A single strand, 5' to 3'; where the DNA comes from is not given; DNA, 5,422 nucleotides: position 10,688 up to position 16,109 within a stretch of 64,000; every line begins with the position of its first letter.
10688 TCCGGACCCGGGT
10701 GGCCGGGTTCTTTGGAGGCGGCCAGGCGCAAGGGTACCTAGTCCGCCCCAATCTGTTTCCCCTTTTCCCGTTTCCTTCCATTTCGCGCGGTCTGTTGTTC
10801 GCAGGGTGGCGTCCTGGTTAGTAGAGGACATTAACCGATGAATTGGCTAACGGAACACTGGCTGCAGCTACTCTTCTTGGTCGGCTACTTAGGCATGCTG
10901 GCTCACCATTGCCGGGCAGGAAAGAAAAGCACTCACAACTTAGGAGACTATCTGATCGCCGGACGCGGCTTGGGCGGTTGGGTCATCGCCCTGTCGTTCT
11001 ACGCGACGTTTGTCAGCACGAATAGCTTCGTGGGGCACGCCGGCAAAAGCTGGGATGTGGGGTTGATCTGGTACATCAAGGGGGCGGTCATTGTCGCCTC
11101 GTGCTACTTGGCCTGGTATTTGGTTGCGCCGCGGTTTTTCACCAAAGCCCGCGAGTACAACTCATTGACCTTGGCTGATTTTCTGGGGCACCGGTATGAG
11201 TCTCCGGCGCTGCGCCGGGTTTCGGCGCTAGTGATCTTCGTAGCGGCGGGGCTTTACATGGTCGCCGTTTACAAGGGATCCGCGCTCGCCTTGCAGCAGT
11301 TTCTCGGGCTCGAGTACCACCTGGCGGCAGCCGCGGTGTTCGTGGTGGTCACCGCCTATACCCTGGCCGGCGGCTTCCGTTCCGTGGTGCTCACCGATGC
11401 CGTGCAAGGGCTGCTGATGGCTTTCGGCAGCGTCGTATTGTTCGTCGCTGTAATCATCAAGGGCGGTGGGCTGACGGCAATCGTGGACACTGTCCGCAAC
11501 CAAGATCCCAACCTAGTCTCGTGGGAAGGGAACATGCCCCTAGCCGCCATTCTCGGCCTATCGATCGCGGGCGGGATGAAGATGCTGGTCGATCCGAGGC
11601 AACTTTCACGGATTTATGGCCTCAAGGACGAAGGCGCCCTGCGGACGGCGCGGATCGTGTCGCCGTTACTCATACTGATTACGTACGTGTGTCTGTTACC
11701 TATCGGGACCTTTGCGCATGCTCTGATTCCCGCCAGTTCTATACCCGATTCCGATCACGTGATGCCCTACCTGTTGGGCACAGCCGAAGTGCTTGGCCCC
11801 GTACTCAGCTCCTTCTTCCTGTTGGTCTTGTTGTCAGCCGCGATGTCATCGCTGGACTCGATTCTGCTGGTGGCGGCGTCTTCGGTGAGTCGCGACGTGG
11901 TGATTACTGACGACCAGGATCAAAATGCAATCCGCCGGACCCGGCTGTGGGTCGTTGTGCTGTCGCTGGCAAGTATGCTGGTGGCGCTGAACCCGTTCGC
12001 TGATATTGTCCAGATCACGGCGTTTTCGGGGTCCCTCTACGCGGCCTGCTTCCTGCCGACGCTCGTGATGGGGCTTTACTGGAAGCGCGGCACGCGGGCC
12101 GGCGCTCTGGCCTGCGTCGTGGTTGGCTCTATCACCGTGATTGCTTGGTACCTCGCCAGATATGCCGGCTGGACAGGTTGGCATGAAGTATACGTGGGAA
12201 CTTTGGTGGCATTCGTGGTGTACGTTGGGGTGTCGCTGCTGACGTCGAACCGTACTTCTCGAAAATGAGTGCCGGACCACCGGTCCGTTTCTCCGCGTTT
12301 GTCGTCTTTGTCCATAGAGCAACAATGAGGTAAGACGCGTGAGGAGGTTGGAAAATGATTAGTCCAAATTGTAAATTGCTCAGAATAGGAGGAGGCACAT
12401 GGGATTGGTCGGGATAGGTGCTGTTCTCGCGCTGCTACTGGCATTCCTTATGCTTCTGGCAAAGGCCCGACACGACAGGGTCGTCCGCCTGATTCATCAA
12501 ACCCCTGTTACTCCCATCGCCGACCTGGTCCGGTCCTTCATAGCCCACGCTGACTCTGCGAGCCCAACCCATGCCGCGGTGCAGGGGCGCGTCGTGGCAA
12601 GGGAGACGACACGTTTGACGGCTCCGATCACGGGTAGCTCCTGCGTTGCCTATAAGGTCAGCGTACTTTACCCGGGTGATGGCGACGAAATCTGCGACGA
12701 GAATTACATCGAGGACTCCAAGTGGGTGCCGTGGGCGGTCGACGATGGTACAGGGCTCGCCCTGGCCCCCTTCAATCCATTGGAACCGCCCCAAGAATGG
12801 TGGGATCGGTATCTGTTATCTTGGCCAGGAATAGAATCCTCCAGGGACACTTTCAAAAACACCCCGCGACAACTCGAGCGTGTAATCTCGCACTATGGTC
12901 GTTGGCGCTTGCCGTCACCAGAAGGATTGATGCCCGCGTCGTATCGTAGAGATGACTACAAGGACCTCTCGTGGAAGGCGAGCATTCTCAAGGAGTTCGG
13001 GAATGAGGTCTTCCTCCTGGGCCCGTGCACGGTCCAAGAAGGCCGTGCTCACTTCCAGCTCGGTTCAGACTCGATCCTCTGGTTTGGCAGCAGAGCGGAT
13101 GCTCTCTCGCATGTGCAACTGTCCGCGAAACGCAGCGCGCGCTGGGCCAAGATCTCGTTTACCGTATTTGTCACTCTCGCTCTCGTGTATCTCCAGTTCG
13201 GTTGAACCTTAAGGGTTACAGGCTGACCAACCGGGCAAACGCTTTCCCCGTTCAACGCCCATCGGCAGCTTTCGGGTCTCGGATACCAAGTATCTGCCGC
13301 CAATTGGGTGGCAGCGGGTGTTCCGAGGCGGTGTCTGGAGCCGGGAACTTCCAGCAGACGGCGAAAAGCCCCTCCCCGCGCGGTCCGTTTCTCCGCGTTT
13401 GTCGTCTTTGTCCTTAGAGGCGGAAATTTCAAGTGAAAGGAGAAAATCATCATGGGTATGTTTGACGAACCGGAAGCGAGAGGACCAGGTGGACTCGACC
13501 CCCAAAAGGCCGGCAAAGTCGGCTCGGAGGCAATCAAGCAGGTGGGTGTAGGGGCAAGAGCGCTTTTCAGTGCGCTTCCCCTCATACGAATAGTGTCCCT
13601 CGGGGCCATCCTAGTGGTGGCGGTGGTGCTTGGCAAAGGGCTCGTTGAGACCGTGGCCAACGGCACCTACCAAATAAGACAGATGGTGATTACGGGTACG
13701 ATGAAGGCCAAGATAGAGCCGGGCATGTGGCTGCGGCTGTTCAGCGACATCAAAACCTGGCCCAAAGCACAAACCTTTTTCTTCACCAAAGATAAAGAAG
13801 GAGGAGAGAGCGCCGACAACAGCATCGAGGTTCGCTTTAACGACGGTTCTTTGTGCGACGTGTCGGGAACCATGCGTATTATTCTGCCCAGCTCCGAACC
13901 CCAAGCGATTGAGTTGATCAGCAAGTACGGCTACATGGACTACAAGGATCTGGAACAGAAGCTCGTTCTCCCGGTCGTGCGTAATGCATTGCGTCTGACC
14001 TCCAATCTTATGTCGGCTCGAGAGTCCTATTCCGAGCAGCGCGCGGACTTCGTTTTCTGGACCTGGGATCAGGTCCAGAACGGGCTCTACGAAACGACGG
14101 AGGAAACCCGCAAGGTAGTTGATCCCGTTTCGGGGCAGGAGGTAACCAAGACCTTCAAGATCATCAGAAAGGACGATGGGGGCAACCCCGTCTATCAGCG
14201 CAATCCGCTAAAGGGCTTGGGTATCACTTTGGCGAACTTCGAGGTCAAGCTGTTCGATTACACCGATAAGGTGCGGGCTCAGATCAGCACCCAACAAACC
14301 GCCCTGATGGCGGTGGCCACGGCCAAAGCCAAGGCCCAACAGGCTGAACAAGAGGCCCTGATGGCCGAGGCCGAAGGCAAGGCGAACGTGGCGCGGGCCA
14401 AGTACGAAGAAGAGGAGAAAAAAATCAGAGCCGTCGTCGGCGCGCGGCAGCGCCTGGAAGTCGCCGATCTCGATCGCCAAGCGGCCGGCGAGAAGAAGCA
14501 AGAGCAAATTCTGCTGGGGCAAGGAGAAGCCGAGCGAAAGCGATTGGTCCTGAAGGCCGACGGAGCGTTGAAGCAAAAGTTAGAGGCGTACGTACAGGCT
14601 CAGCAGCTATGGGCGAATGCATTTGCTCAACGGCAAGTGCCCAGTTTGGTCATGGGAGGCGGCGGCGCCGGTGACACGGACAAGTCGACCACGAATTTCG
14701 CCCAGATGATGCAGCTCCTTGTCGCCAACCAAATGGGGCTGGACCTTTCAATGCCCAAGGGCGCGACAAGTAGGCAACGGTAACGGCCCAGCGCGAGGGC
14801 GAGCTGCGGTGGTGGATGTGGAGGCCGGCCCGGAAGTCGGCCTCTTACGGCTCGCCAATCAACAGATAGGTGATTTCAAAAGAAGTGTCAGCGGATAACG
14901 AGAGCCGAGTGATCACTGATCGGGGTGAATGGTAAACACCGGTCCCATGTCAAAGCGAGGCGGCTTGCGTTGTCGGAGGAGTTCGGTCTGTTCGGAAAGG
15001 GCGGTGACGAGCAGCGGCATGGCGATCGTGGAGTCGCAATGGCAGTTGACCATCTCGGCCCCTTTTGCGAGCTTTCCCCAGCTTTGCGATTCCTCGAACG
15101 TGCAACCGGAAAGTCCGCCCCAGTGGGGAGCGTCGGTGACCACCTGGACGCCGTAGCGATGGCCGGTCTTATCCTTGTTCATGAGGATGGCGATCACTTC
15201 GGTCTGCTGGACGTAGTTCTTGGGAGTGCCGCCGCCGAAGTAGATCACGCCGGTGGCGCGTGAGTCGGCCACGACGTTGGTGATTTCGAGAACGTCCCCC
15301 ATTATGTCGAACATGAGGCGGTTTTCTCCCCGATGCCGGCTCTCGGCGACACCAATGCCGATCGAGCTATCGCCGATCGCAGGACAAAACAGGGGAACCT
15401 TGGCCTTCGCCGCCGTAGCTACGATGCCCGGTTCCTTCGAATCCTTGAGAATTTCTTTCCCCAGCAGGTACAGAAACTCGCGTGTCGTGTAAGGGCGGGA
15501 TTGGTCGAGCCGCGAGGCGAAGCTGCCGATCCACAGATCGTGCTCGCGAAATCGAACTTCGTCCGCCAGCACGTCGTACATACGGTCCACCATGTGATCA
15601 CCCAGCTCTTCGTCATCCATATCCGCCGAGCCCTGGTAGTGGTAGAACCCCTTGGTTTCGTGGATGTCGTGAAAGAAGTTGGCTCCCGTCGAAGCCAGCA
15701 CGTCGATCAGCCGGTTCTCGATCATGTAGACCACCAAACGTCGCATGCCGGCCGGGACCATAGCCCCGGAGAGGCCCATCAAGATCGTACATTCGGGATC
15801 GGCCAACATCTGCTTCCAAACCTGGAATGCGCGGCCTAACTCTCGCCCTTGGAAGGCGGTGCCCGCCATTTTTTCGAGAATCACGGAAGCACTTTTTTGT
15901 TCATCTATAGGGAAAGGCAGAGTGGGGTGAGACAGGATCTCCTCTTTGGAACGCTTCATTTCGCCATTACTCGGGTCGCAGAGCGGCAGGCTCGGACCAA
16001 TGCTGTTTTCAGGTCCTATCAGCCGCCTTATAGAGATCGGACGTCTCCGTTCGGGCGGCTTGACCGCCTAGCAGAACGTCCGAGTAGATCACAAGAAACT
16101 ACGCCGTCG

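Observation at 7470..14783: Candidate signalling system: STK-linked ECF sigma with a local regulon marked by a bipartite promoter motif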

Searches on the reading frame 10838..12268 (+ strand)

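Call 7: search_protein_families(library=pfam, proteins=[window:10838-12268:+], max_evalue=0.01)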
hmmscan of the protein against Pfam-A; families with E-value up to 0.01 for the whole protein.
window:10838-12268:+ (476 aa): 1 family
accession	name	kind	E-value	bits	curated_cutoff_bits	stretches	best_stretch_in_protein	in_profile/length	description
PF00474.23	SSF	-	1.2e-61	209.3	22.8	1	38-430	1-406/406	Sodium:solute symporter family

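Call 52: search_protein_families(library=ncbifam, proteins=[window:10838-12268:+], max_evalue=0.01)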
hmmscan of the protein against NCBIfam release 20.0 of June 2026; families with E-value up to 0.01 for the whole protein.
window:10838-12268:+ (476 aa): 11 families
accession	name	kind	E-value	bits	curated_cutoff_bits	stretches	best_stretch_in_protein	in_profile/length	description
TIGR02119.1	panF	equivalog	7.8e-68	229.6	328.05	1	13-468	12-467/471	sodium/pantothenate symporter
TIGR00813.1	sss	superfamily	2.3e-61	208.1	184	1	38-430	1-411/411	sodium/solute symporter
TIGR02121.1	Na_Pro_sym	equivalog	2.3e-61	208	515.5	1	28-473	21-473/488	sodium/proline symporter PutP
NF011948.0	PRK15419.1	equivalog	1.5e-38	132.9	955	1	12-470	10-474/502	sodium/proline symporter PutP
TIGR03648.1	Na_symport_lg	subfamily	5.6e-31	107.6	320.75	2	332-446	371-488/547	VC_2705 family sodium/solute symporter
NF007790.0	PRK10484.1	equivalog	6.5e-23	81.3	401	1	25-471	22-481/527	solute:sodium symporter family transporter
NF058657.1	MncbAcdTpMctC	equivalog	3.3e-16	58.8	670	1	19-436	18-451/527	monocarboxylic acid transporter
NF046076.1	monocarbox_MctP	equivalog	2.7e-15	56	625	1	9-471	6-469/481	monocarboxylate uptake permease MctP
NF006903.2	PRK09395.1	subfamily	9.5e-14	50.7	750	1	28-441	55-482/552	cation/acetate symporter ActP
TIGR02711.1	symport_actP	equivalog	1.6e-13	50.3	1099.25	1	13-438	38-476/549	cation/acetate symporter ActP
NF009135.0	PRK12488.1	subfamily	3e-12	45.9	850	1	26-445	50-483/549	cation/acetate symporter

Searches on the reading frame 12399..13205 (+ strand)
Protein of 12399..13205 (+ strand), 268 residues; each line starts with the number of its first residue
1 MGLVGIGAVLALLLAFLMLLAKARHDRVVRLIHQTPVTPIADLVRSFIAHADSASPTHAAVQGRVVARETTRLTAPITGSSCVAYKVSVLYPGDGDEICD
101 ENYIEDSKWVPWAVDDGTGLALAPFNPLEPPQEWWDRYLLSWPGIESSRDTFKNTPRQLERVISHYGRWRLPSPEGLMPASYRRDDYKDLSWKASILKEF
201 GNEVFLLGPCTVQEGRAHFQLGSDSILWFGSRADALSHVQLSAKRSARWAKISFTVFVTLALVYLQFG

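Call 7: search_protein_families(library=pfam, proteins=[window:12399-13205:+], max_evalue=0.01)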
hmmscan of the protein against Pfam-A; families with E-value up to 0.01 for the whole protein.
window:12399-13205:+ (268 aa): 0 families

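Call 21: search_protein_families(library=pfam, proteins=[window:12399-13205:+], max_evalue=10)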
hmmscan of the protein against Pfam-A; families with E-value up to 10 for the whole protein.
window:12399-13205:+ (268 aa): 0 families

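Call 52: search_protein_families(library=ncbifam, proteins=[window:12399-13205:+], max_evalue=0.01)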
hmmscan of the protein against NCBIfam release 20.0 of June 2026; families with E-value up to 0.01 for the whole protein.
window:12399-13205:+ (268 aa): 0 families

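Call 56: find_homologous_proteins(query=window:12399-13205:+, max_evalue=0.001)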
Query window:12399-13205:+ (268 aa): 39 proteins with E <= 0.001 among 2709 candidates.
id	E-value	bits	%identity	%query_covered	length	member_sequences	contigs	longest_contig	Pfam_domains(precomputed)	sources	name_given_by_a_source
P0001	2.5e-179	612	100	100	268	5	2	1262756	-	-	-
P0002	1.1e-115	404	73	100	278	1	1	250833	-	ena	-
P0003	8.9e-114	397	69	100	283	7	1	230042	-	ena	-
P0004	5.9e-113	395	74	100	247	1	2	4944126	-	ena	-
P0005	2.9e-112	392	71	100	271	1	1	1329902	-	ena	-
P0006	9.4e-110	384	65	100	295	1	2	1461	-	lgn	-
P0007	4.4e-109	382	68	100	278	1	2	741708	-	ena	-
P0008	1.8e-108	380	68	100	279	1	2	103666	-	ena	-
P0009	2.6e-108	380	68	100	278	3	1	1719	-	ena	-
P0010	8.6e-105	368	69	100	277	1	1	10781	-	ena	-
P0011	2.0e-101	357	63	100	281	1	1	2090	-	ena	-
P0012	2.0e-99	350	63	99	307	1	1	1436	-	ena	-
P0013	1.1e-96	341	65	100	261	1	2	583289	-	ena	-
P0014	1.7e-92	328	67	96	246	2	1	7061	-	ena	-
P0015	4.0e-92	326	66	99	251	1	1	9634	-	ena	-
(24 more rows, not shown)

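Call 65: predict_structure(alignment_id=A2)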
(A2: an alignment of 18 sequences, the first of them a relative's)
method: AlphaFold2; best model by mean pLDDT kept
length: 268 residues; sequences in the alignment: 18
mean_pLDDT: 66.8   pTM: 0.56
mean pLDDT of the five models: 66.8, 60.3, 52.7, 52.3, 48.3
residues with pLDDT >= 90: 1; 70-90: 136; 50-70: 81; < 50: 50
segments of 3 or more residues with pLDDT < 50: 69-71, 73-81, 94-102, 107-110, 129-146, 177-183
pLDDT, mean of each block of 10 residues (from residue 1): 67 78 79 87 81 70 69 43 59 47 48 77 61 42 50 72 65 53 59 60 80 82 76 80 72 75 74
secondary structure, 60 per line:
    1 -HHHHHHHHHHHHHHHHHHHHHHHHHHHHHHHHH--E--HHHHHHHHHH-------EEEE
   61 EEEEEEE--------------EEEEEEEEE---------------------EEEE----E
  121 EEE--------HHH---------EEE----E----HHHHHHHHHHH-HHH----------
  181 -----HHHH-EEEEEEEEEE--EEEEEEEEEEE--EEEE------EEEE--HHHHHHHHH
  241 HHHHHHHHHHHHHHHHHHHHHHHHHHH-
elements in order: H2-34 H40-49 E57-67 E82-90 E112-115 E120-123 E144-146 H156-166 H186-189 E191-200 E203-213 E216-219 E226-229 H232-267

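Call 67: search_protein_families(library=pfam, alignment_id=A2, max_evalue=10)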
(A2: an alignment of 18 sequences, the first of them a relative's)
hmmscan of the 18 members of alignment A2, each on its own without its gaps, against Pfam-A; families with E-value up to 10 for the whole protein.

A. member 1, P0001 (268 aa): 0 families

B. families by the number of members that match (of 18 scanned): 7 families
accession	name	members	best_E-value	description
PF06305.16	LapA_dom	2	0.25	Lipopolysaccharide assembly protein A domain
PF13967.11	RSN1_TM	1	0.089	Late exocytosis, associated with Golgi transport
PF17834.7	GHD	1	0.12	Beta-sandwich domain in beta galactosidase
PF06687.17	SUR7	1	0.13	SUR7/PalI family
PF11776.13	RcnB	1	0.17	Nickel/cobalt transporter regulator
PF24194.1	DUF7419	1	0.44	Family of unknown function (DUF7419)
PF19029.5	DUF883_C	1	2.7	DUF883 C-terminal glycine zipper region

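Call 68: fold_search(model_id=the predicted structure, library=pdb)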
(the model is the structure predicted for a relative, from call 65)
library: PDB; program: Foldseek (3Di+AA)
matches with E <= 10: 216; with E <= 0.001: 0
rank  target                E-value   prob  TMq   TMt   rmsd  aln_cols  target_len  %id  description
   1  9fns_E                2.0e-01  0.04  0.10  0.16  19.4       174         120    9  Cryo-EM structure of the P domain of the Hepatitis E Virus ORF2 protein in complex with Fab ES1.327 (released 2025-05-14)
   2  9mr7_J                2.7e-01  0.03  0.10  0.14  19.4       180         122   10  Genetiocally detoxified pertussis toxin in complex with hu1B7 Fab and hu11E6 Fab (released 2025-04-16)
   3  7shy_I                3.1e-01  0.03  0.10  0.15  19.4       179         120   14  IgE-Fc in complex with omalizumab scFv (released 2021-12-15)
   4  8ghk_H                3.4e-01  0.03  0.10  0.13  18.3       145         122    9  CryoEM structure of Influenza A virus A/Melbourner/1/1946 (H1N1) hemagglutinin bound to GS10-X6-BE4 Fab (released 2024-06-26)
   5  7shz_C                3.4e-01  0.03  0.11  0.15  17.9       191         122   14  IgE-Fc in complex with HAE (released 2021-12-22)
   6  5g64_H                4.4e-01  0.03  0.10  0.10  19.5       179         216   14  The complex between human IgE-Fc and two anti-IgE Fab fragments (released 2017-05-03)
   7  8dyx_A                5.2e-01  0.02  0.10  0.15  18.3       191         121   11  Cryo-EM structure of 311 Fab in complex with recombinant shortened Plasmodium falciparum circumsporozoite protein (rsC (released 2023-08-02)
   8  7shu_C                5.6e-01  0.03  0.09  0.16  18.4       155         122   14  IgE-Fc in complex with omalizumab variant C02 (released 2021-12-15)
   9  7tjq_A                5.6e-01  0.02  0.07  0.14  19.9       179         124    9  SAN27-14 bound to a antigenic site V on prefusion-stabilized hMPV F (released 2022-09-14)
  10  9hvk_H                5.6e-01  0.02  0.11  0.15  17.9       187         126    8  PSMA in complex with nanobody 7 and 8 (released 2025-07-16)
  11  9d90_G                5.9e-01  0.01  0.07  0.12  19.4       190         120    9  Cryo-EM structure of partially open HIV-1 BG505 SOSIP.664 Env bound to 3-sCD4, 3-17b Fab and 3-VRC34.01 Fab, Populatio (released 2025-04-30)
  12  7uy5_J                6.3e-01  0.18  0.20  0.35  15.0       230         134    6  Tetrahymena telomerase with CST (released 2022-07-13)
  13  6tcq_H                6.3e-01  0.02  0.10  0.09  19.7       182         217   15  Crystal structure of the omalizumab Fab Ser81Arg and Gln83Arg light chain mutant (released 2020-03-18)
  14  4ex5_A                6.7e-01  0.21  0.22  0.13  16.4       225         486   15  Crystal structure of lysyl-tRNA synthetase LysRS from Burkholderia thailandensis bound to lysine (released 2012-05-09)
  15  4ex5_B                6.7e-01  0.21  0.22  0.13  16.2       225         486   14  Crystal structure of lysyl-tRNA synthetase LysRS from Burkholderia thailandensis bound to lysine (released 2012-05-09)
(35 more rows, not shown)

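Call 86: search_protein_families(library=padloc, proteins=[window:12399-13205:+], max_evalue=0.001)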
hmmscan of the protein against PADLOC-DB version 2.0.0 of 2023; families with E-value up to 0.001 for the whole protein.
window:12399-13205:+ (268 aa): 0 families

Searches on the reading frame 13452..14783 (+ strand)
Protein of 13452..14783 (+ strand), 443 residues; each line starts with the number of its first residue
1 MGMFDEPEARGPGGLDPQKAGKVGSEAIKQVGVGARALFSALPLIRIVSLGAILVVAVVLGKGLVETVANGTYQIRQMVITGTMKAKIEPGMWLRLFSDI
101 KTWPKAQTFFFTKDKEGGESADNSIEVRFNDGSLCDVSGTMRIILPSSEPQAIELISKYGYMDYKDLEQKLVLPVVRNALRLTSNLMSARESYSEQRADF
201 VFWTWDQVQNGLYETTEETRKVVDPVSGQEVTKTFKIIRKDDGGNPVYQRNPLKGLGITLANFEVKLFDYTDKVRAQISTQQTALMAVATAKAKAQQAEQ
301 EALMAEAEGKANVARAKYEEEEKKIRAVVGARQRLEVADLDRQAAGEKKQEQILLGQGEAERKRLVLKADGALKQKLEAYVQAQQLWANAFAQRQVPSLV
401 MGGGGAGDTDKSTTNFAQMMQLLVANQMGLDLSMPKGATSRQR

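Call 7: search_protein_families(library=pfam, proteins=[window:13452-14783:+], max_evalue=0.01)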
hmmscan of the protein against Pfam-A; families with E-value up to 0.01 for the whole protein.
window:13452-14783:+ (443 aa): 1 family
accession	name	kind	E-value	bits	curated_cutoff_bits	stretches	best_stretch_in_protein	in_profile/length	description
PF01145.31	Band_7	-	8e-06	26.5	23.6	1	96-302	31-176/176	SPFH domain / Band 7 family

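Call 21: search_protein_families(library=pfam, proteins=[window:13452-14783:+], max_evalue=10)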
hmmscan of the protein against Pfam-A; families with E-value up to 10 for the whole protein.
window:13452-14783:+ (443 aa): 3 families
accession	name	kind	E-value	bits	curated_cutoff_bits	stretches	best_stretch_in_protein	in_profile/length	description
PF01145.31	Band_7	-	8e-06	26.5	23.6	1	96-302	31-176/176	SPFH domain / Band 7 family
PF05311.16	Baculo_PP31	-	0.24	11.3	25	1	265-321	101-157/267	Baculovirus 33KDa late protein (PP31)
PF22359.2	Big-like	-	1.2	9.9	27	1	56-76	12-32/48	Bacterial Ig-like domain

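Call 52: search_protein_families(library=ncbifam, proteins=[window:13452-14783:+], max_evalue=0.01)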
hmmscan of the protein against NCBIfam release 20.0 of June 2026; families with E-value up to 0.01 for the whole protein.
window:13452-14783:+ (443 aa): 0 families

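Call 86: search_protein_families(library=padloc, proteins=[window:13452-14783:+], max_evalue=0.001)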
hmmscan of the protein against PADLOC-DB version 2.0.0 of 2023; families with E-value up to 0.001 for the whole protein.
window:13452-14783:+ (443 aa): 0 families

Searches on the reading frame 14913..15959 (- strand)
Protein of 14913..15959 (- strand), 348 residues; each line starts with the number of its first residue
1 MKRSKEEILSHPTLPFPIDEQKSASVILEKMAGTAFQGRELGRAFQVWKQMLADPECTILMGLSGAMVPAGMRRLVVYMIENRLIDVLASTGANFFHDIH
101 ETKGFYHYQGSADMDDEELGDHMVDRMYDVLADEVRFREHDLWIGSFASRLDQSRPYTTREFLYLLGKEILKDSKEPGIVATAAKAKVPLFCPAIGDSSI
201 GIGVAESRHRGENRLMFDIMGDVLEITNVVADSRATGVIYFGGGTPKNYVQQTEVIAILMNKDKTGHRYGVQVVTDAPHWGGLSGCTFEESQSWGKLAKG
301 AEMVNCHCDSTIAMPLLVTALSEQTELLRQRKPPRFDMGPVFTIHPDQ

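Call 7: search_protein_families(library=pfam, proteins=[window:14913-15959:-], max_evalue=0.01)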
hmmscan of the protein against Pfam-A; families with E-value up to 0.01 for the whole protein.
window:14913-15959:- (348 aa): 1 family
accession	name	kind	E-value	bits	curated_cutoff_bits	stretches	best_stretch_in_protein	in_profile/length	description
PF01916.23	DS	-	9.8e-90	301.2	27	1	27-320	2-287/288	Deoxyhypusine synthase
